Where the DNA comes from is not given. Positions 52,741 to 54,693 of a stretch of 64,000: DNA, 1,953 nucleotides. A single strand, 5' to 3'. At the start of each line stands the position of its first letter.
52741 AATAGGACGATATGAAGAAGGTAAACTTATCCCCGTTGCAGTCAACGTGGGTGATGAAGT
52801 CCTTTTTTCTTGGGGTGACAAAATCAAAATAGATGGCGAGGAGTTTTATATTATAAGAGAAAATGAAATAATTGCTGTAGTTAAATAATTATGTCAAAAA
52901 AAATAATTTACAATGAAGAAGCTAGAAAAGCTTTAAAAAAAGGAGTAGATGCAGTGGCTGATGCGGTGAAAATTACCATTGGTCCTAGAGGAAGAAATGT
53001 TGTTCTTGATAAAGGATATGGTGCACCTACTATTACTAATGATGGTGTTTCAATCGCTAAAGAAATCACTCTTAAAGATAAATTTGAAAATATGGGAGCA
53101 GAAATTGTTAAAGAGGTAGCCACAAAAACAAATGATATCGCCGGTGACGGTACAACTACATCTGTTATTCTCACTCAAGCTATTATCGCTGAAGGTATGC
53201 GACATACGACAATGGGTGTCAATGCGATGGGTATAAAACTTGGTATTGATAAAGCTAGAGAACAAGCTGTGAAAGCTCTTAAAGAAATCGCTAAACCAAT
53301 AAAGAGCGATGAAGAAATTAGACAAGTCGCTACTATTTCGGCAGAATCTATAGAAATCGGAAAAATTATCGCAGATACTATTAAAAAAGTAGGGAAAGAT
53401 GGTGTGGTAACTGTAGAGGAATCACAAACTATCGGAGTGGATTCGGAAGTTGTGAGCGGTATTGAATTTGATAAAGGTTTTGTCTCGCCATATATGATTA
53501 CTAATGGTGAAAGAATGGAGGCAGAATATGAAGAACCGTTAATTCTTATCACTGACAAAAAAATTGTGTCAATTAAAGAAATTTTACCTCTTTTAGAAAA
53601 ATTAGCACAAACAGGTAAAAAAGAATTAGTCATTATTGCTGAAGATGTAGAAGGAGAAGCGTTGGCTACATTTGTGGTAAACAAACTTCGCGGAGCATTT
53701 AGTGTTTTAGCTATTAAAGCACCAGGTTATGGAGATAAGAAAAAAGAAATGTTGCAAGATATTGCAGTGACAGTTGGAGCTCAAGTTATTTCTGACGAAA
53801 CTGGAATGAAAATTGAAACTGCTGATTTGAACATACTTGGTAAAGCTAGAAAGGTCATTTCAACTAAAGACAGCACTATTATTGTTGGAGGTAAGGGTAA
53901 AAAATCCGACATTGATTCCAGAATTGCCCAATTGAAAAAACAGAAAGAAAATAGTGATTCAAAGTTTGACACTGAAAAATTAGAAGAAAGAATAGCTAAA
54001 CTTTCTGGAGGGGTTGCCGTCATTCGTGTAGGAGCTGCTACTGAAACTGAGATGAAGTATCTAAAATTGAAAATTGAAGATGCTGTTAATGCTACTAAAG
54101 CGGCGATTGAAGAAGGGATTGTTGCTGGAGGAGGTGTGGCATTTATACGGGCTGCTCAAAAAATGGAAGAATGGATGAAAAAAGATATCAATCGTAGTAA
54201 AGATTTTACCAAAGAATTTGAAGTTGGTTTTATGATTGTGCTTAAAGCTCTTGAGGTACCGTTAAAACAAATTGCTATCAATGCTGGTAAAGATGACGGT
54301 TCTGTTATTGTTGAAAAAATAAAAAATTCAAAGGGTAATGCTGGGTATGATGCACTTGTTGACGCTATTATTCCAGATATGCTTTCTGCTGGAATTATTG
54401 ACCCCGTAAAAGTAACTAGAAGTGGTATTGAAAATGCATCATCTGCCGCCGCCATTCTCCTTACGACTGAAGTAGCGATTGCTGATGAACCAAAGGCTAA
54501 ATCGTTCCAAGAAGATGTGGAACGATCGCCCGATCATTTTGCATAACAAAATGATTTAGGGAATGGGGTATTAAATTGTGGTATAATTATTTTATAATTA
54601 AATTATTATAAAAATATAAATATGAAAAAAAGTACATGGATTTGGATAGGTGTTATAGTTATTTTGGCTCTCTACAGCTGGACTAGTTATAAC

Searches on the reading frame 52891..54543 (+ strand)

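Call 85: search_protein_families(library=pfam, proteins=[window:52891-54543:+], max_evalue=0.00001)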
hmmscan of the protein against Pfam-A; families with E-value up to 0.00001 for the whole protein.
window:52891-54543:+ (551 aa): 1 family
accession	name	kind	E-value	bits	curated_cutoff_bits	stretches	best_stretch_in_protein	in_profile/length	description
PF00118.29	Cpn60_TCP1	-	1.1e-68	232.6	34.3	1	22-532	1-488/490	TCP-1/cpn60 chaperonin family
